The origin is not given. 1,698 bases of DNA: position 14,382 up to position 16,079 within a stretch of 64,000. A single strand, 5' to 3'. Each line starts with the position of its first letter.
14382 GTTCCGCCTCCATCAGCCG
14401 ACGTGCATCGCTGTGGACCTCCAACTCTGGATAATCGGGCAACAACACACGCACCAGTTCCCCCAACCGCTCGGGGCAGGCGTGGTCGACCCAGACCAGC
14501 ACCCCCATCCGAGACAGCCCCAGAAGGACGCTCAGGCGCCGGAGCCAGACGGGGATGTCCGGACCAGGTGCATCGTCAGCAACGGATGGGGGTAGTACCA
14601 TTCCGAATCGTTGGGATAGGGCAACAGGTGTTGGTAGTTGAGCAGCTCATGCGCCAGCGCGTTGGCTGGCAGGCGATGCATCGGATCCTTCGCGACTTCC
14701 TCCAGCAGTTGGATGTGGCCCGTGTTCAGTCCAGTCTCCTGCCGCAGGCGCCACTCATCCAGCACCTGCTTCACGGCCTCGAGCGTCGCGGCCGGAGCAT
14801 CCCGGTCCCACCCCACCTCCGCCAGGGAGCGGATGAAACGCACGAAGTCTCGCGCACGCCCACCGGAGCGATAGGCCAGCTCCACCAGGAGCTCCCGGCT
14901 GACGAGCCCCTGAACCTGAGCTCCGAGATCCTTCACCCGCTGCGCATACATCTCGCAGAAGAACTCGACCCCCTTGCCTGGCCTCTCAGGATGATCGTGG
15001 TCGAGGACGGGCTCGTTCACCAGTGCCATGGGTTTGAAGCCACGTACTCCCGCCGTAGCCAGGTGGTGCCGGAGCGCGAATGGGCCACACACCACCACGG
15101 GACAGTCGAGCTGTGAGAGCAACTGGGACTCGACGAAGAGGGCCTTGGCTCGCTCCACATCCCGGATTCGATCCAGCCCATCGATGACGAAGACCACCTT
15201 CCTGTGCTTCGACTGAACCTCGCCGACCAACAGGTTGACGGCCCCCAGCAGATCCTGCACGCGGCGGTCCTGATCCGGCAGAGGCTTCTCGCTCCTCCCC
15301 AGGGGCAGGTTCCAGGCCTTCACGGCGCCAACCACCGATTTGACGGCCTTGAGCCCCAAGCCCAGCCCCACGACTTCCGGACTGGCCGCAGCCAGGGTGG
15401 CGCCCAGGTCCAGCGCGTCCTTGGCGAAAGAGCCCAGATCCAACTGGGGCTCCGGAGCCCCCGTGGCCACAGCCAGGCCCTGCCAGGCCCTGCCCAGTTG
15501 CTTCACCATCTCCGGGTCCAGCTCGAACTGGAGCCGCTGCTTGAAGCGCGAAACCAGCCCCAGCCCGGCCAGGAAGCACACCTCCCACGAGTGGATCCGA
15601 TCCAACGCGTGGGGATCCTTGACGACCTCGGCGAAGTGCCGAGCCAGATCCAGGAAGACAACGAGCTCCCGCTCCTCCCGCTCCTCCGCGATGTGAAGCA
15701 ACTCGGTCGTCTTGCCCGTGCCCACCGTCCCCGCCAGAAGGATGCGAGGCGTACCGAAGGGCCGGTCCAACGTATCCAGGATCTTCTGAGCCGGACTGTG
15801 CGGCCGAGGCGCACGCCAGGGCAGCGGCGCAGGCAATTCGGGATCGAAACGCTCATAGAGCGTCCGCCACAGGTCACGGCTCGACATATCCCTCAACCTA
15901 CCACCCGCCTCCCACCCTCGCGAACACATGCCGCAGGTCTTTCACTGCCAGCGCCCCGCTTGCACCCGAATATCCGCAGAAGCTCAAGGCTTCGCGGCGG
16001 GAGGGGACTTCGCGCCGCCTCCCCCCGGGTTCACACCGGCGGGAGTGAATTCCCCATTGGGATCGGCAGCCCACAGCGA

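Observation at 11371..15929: Three-gene operon: KAP/STAND-like P-loop NTPase, repeat-rich TPR protein and YfbR-like HD phosphohydrolase, a candidate undescribed conflict/defence-type module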

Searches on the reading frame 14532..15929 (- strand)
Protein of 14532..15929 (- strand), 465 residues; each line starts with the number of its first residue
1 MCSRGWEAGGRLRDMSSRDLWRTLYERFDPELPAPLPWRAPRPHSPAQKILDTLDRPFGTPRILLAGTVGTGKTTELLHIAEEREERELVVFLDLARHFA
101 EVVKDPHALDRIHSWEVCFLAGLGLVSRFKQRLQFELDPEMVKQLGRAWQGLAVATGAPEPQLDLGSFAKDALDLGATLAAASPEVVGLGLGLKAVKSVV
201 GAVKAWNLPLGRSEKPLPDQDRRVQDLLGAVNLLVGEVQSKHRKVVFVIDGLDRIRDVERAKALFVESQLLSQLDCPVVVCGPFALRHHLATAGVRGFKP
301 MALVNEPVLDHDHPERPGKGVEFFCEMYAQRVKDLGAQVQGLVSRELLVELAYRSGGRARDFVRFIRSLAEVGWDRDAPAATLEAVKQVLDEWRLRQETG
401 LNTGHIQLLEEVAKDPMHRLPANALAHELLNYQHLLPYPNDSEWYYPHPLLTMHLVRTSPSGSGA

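Call 6: search_protein_families(library=pfam, proteins=[window:14532-15929:-], max_evalue=0.1)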
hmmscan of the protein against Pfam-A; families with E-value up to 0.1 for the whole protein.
window:14532-15929:- (465 aa): 9 families
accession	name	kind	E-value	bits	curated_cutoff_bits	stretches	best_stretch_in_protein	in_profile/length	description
PF13191.12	AAA_16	-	1.6e-05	25.9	32.6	1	50-260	12-149/167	AAA ATPase domain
PF10412.15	TrwB_AAD_bind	-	0.00037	19.9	20.5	1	62-104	17-60/387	Type IV secretion-system coupling protein DNA-binding domain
PF13401.12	AAA_22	-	0.0048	17.6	27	0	63-96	8-42/130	AAA domain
PF05729.18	NACHT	-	0.0054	17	26.7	0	234-261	72-99/167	NACHT domain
PF25199.1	nSTAND_NTPase5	-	0.01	16.1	34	0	49-84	27-65/145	Novel STAND NTPase 5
PF24883.2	NPHP3_N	-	0.026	15.2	24.8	0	237-267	118-148/164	Nephrocystin 3, N-terminal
PF00004.35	AAA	-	0.027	15.4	21.2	0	63-83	1-21/131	ATPase family associated with various cellular activities (AAA)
PF01637.24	ATPase_2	-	0.074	13.3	33.2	0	63-104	23-66/225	ATPase domain predominantly from Archaea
PF02492.25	cobW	-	0.084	12.9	20.7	0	62-91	2-32/180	CobW/HypB/UreG, nucleotide-binding domain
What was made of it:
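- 15168..15197 (-): Walker B strand and NACHT-like acidic pair, V231-R240 (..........). A faint NACHT Pfam match covers 234-261 (call 6).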

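Call 7: search_protein_families(library=padloc, proteins=[window:14532-15929:-], max_evalue=0.1)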
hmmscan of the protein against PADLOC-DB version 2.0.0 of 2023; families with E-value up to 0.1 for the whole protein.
window:14532-15929:- (465 aa): 2 families
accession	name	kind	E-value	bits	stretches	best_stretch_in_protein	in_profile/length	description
PDLC04140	mad8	-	0.049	11.1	0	61-97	28-67/314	mads_8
PDLC00914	TRIP13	-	0.05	11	1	42-83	55-94/302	TRIP13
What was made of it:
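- Closest known: STAND / NLR-like NTPases with TPR sensors. Different: Pfam NACHT, NB-ARC and AAA_16 hits are below curated cut-offs, and there are no PADLOC Avs or NLR hits (calls 6, 7).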

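Call 8: search_protein_families(library=ncbifam, proteins=[window:14532-15929:-], max_evalue=0.1)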
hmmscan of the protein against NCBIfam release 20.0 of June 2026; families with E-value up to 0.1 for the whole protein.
window:14532-15929:- (465 aa): 3 families
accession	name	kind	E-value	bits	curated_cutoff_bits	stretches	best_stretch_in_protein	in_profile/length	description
NF047389.1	ATPase_Sll1717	subfamily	0.0075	15.4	75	1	63-260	32-203/454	P-loop ATPase, Sll1717 family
NF038288.1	chaper_GTP_ZigA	equivalog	0.061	12.2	600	0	61-93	2-34/390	zinc metallochaperone GTPase ZigA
NF041000.1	ATPase_ComGA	equivalog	0.095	11.7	300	0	63-88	131-158/267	competence type IV pilus ATPase ComGA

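Call 12: find_homologous_proteins(query=window:14532-15887:-)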
Query window:14532-15887:- (451 aa): 463 proteins with E <= 0.001 among 8000 candidates; the best 120 are listed.
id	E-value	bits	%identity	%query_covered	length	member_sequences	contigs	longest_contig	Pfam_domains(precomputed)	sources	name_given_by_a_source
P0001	0.0e+0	1025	100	100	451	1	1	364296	PF13191.13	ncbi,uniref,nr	ncbi:hypothetical protein [Hyalangium versicolor]|uniref:hypothetical protein n=1 Tax=Hyalangium ver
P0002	3.0e-260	882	87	100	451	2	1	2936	-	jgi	jgi:hypothetical protein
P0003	9.3e-257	870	85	100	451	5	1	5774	-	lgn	-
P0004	1.2e-255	867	84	100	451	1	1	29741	-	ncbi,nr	ncbi:MAG TPA: hypothetical protein VNA24_09545 [Hyalangium sp.]|nr:hypothetical protein [Hyalangium 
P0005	3.3e-247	839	82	100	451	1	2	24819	PF13191.13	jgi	jgi:hypothetical protein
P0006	4.3e-228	776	77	100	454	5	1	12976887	PF13401.13,PF13191.13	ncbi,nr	ncbi:AAA family ATPase [Archangium gephyra]|nr:AAA family ATPase [Archangium gephyra]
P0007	4.6e-228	776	76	100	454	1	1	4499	PF13401.13,PF13191.13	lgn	-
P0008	8.5e-228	775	76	100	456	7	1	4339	-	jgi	-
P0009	4.7e-227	772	77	100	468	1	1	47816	PF13191.13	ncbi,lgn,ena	-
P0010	4.0e-223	759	76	100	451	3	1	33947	PF13191.13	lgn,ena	-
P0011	9.1e-223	758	76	100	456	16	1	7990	PF13191.13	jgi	jgi:hypothetical protein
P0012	1.6e-222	757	76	99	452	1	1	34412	-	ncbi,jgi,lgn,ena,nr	ncbi:MAG TPA: hypothetical protein VE153_31635 [Myxococcus sp.]|nr:hypothetical protein [Myxococcus 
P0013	3.8e-222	756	74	100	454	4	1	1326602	-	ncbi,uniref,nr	ncbi:hypothetical protein [Stigmatella hybrida]|uniref:hypothetical protein n=1 Tax=Stigmatella hybr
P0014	3.3e-221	753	73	100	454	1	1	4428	PF13191.13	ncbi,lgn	-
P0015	4.7e-220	749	77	94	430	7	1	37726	-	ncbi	ncbi:MAG TPA: hypothetical protein VF794_22790 [Archangium sp.]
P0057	8.2e-149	514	57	100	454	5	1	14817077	PF05729.19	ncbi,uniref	ncbi:hypothetical protein [Sorangium sp. So ce1389]|uniref:hypothetical protein n=1 Tax=Sorangium sp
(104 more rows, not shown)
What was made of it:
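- NTPase sequence conservation is high, 50-87% identity across orders (call 12).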

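Call 14: find_encoding_contigs(protein=P0006, flank=8000, max_places=2)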
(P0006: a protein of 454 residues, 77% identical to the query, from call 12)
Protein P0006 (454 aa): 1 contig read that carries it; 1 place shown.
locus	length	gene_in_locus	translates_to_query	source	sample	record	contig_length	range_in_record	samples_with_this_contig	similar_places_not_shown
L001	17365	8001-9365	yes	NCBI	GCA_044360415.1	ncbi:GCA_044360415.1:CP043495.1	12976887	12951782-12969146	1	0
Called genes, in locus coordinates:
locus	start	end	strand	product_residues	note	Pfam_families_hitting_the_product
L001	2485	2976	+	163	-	PF22302:DUF6968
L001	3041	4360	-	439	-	PF00497:SBP_bac_3, PF01817:CM_2 (weak)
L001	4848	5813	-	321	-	PF00561:Abhydrolase_1, PF12146:Hydrolase_4, PF12697:Abhydrolase_6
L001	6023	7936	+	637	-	PF01343:Peptidase_S49, PF25145:NfeD1b_N (weak), PF01343:Peptidase_S49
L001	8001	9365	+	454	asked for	PF13401:AAA_22 (faint), PF13191:AAA_16 (weak)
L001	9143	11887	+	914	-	PF13424:TPR_12, PF13374:TPR_10, PF13424:TPR_12, PF24885:TPR_NPHP3, PF13424:TPR_12, PF13374:TPR_10, PF13424:TPR_12, PF24885:TPR_NPHP3, +31 more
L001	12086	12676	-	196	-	-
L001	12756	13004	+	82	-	PF19378:DUF5953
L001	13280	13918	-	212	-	-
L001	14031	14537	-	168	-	-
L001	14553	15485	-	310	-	PF09544:DUF2381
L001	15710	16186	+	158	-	-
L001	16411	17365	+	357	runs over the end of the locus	PF05157:MshEN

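Call 15: find_encoding_contigs(protein=P0057, flank=8000, max_places=2)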
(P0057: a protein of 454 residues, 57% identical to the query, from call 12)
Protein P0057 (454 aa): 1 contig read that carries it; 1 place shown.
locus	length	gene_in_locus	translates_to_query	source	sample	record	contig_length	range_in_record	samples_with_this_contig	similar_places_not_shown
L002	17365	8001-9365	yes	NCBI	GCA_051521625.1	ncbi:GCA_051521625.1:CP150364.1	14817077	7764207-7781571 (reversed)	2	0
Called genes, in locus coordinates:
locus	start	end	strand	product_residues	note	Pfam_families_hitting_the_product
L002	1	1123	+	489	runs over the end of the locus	PF01554:MatE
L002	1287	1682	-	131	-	PF01850:PIN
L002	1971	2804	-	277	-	PF09296:NUDIX-like, PF09297:Zn_ribbon_NUD (weak), PF00293:NUDIX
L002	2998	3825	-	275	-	PF00072:Response_reg, PF04397:LytTR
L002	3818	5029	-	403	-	PF06580:His_kinase, PF02518:HATPase_c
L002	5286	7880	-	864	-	PF01935:DUF87 (weak), PF05872:HerA_C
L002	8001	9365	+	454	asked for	PF05729:NACHT (faint)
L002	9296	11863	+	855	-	PF13424:TPR_12 (weak)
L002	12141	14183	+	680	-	PF03109:ABC1 (faint), PF00069:Pkinase, PF01636:APH (faint), PF07714:PK_Tyr_Ser-Thr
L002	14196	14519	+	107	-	-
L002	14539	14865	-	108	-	PF00581:Rhodanese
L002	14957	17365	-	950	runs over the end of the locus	PF00989:PAS, PF08447:PAS_3, PF13426:PAS_9, PF00989:PAS, PF08448:PAS_4, PF13426:PAS_9, PF08447:PAS_3, PF08448:PAS_4, +5 more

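Call 17: find_related_loci(query=A1, collection=genome_contigs, flank=8000)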
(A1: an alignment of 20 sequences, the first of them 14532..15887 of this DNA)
Query A1 (451 aa) in genome_contigs; peptide patterns used: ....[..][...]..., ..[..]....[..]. (x = any residue, [..] = any of these).
315 stretches matched a pattern; 89 encode a relative of the query (tblastn E <= 1e-3); the best 80 are kept; 80 distinct loci.
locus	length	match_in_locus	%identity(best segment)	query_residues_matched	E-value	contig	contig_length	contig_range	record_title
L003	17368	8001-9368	76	1-451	0e+0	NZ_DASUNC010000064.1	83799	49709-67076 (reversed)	MAG: Archangium sp. isolate SMAG_U1589 k141_1040389, whole genome shotgun sequence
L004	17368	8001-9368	77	1-451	0e+0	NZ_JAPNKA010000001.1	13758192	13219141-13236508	Archangium lansingense strain MIWBW ctg.000000F, whole genome shotgun sequence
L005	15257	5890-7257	78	1-451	0e+0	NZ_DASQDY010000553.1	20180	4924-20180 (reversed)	MAG: Archangium sp. isolate SMAG_U11739 k141_1096729, whole genome shotgun sequence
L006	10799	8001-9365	76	1-450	0e+0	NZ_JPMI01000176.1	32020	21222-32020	Archangium violaceum Cb vi76 contig00184, whole genome shotgun sequence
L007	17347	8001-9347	77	1-446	0e+0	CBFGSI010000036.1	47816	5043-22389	MAG TPA_asm: uncultured Archangiaceae bacterium isolate SRR17295755_concoct_80 genome assembly, contig: ERZ23329302.314,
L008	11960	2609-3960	77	1-449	0e+0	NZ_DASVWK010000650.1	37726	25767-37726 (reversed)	MAG: Archangium sp. isolate SMAG_U3368 k141_172037, whole genome shotgun sequence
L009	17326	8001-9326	73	1-442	0e+0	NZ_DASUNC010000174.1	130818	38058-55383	MAG: Archangium sp. isolate SMAG_U1589 k141_826292, whole genome shotgun sequence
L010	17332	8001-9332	63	1-443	2e-177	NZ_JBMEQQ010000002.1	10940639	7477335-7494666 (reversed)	Archangium gephyra strain PVMSAZ contig_1, whole genome shotgun sequence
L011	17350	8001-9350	62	1-449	2e-176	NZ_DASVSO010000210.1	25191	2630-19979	MAG: Archangium sp. isolate SMAG_U3264 k141_462054, whole genome shotgun sequence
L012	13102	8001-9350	60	1-449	6e-171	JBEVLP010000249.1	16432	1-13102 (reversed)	MAG: Cystobacter sp. isolate T4R2UO_autometa_bin_0001 T4R2UO_autometa_bin_0001_k133_72727, whole genome shotgun sequence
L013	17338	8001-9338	58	1-443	5e-169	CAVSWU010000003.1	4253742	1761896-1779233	MAG: uncultured delta proteobacterium isolate MFD05674.bin.1.60 genome assembly, contig: contig_8560, whole genome shotg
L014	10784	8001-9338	59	1-444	3e-168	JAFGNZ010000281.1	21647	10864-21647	MAG: Myxococcaceae bacterium isolate Zod_Metabat.575 k87_8802392, whole genome shotgun sequence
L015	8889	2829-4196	54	1-450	3e-143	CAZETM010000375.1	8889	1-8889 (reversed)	MAG TPA_asm: uncultured Polyangium sp. isolate binchicken_co186_95 genome assembly, contig: NODE_10737_length_8889_cov_6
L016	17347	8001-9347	54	1-449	7e-142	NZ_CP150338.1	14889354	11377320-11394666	Sorangium sp. So ce388 chromosome, complete genome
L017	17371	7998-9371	52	1-450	5e-137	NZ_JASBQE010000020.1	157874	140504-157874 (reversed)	Polyangium sp. 15x6 NODE_20_length_157874_cov_16.691050, whole genome shotgun sequence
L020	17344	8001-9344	52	1-449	7e-133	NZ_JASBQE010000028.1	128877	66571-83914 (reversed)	Polyangium sp. 15x6 NODE_28_length_128877_cov_16.422913, whole genome shotgun sequence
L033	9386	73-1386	45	1-432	2e-121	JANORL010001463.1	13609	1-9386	MAG: Polyangiaceae bacterium isolate VAR_4_metabat_184 VAR_4_k141_1183854, whole genome shotgun sequence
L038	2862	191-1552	46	2-443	2e-121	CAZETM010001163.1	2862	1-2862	MAG TPA_asm: uncultured Polyangium sp. isolate binchicken_co186_95 genome assembly, contig: NODE_63075_length_2862_cov_7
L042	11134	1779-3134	47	4-443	1e-114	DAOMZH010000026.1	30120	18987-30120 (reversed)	MAG TPA_asm: Polyangium sp. isolate AMR_MDS_5605 NODE_154_length_30120_cov_8.818527, whole genome shotgun sequence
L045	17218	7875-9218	50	4-449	8e-124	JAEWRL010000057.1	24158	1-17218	MAG: Proteobacteria bacterium isolate OH_SBrB_57 k127_628557, whole genome shotgun sequence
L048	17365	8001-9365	44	4-451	2e-106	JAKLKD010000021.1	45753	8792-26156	MAG: Myxococcota bacterium isolate MAG.235 MAG.235-scaffold_723, whole genome shotgun sequence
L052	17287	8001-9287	43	2-432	1e-99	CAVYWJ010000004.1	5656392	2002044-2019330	MAG: uncultured delta proteobacterium isolate MFD01275.bin.1.74 genome assembly, contig: contig_5196, whole genome shotg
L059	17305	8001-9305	43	1-435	3e-92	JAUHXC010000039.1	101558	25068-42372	MAG: bacterium isolate 2_bin.46 NODE_263_length_101558_cov_8.297917, whole genome shotgun sequence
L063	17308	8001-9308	41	7-437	2e-86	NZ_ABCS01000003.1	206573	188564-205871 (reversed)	Plesiocystis pacifica SIR-1 1103186006335, whole genome shotgun sequence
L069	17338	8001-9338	49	5-448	1e-118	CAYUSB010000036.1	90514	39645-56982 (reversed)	MAG TPA_asm: uncultured Myxococcaceae bacterium isolate binchicken_co266_258 genome assembly, contig: NODE_574_length_90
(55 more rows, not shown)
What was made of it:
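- At least 13 genomes hold two or more copies (call 17).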

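Call 23: search_protein_representatives(alignment_id=A1)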
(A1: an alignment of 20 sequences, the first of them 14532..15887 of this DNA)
Query: 20 sequences, 454 profile positions. Proteins with E-value up to 0.001 (for the whole library): 2467; up to 1e-10: 910; up to 1e-30: 240. The best 150 are listed.
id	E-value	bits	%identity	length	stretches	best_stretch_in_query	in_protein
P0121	2.8e-190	649.3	-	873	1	1-446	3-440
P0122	1.2e-187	640.7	-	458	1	1-453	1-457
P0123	5.0e-186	635.3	-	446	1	1-452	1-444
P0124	2.8e-176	603.2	-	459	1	1-453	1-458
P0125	1.1e-174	597.9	-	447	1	3-450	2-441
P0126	2.0e-167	574.0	-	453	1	1-449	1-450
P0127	1.4e-166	571.3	-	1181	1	1-452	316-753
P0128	5.7e-164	562.6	-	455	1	1-452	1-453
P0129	3.4e-159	546.9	-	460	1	1-450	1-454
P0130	3.4e-158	543.6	-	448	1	1-449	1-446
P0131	2.1e-157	540.9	-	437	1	6-445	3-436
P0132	1.0e-153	528.8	-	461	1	4-452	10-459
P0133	2.3e-153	527.6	-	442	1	1-446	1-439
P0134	3.5e-152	523.8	-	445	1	1-446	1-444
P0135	6.7e-152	522.8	-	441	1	1-442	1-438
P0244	5.0e-62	226.6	-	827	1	3-441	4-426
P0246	1.5e-60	221.7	-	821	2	219-450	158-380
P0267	2.1e-48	181.7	-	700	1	4-444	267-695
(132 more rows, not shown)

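Call 27: predict_structure(alignment_id=A1)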
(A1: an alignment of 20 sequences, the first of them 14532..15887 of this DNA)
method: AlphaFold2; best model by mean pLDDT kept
length: 451 residues; sequences in the alignment: 20
mean_pLDDT: 78.2   pTM: 0.80
mean pLDDT of the five models: 78.2, 77.1, 76.9, 76.8, 76.8
residues with pLDDT >= 90: 173; 70-90: 167; 50-70: 48; < 50: 63
segments of 3 or more residues with pLDDT < 50: 151-191, 421-431, 441-451
pLDDT, mean of each block of 10 residues (from residue 1): 92 90 89 93 91 81 92 91 81 89 92 77 80 88 71 42 27 26 36 71 92 96 91 92 87 92 89 71 84 77 87 95 90 93 89 97 96 92 77 73 66 62 41 57 39 27
secondary structure, 60 per line:
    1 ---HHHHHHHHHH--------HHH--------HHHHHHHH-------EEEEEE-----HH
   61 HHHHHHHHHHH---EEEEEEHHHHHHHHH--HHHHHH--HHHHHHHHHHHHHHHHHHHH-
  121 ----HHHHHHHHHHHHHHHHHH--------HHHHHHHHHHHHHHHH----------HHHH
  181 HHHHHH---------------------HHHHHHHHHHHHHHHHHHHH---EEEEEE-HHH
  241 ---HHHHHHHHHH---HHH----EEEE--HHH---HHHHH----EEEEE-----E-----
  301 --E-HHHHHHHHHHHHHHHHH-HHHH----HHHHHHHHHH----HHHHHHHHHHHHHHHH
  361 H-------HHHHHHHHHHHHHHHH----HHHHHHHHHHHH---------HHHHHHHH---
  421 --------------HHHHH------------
elements in order: H4-13 H33-40 E48-53 H59-71 E75-80 H81-89 H92-97 H100-119 H125-142 H151-166 H177-186 H208-227 E231-236 H244-253 E264-267 H276-280 E285-289 H305-321 H323-326 H331-340 H345-361 H369-384 H389-400 H410-417 H435-439
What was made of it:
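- The large helical insert between β2 and the Walker B strand lies where the initiator-specific motif sits (call 27; the positional equivalence is my inference).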
